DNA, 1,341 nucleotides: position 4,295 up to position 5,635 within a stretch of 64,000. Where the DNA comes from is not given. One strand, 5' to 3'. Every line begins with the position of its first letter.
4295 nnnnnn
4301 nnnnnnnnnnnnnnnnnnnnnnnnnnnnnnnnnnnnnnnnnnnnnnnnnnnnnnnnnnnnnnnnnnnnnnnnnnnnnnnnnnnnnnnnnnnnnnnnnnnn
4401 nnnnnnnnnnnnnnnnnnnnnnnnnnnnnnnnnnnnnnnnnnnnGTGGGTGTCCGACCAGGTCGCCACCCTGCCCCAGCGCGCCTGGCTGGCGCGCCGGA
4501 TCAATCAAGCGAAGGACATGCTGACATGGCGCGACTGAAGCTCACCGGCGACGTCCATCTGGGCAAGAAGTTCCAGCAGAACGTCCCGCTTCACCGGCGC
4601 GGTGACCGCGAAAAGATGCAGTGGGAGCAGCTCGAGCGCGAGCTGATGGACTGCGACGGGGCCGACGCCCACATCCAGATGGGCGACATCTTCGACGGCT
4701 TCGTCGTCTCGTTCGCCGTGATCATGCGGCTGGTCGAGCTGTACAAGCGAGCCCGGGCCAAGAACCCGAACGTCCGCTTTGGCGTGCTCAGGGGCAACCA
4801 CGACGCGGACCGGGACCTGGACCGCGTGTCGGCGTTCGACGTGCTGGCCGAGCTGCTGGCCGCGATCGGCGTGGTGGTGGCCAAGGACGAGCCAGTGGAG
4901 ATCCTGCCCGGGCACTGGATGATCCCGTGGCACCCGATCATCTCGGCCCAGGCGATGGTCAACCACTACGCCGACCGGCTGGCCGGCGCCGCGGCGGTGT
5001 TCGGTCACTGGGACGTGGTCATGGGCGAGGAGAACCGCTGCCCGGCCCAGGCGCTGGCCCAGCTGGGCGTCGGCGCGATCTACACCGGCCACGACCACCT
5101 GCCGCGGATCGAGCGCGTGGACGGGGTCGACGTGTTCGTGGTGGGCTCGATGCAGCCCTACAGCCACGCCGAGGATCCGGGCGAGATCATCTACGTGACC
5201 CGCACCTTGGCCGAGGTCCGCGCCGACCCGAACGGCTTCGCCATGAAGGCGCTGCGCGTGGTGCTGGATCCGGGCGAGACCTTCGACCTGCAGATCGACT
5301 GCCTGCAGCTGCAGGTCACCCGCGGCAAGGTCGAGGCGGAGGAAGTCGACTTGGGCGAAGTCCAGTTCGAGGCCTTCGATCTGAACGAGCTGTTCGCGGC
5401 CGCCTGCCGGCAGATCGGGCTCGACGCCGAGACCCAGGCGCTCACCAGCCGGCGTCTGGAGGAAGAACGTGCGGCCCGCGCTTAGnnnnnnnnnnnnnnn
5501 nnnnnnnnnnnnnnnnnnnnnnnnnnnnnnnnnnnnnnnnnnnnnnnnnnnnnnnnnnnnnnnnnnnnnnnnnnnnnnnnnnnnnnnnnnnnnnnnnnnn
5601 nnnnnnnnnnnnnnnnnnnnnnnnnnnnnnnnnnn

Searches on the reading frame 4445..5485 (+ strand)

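Call 36: search_protein_families(library=phrogs, proteins=[window:4445-5485:+], max_evalue=0.00001)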
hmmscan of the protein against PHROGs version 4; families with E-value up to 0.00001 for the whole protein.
window:4445-5485:+ (346 aa): 1 family
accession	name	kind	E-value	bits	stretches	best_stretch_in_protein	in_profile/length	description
phrog_100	-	DNA, RNA and nucleotide metabolism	1.5e-18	67.6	1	27-306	27-307/989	SbcD-like subunit of palindrome specific endonuclease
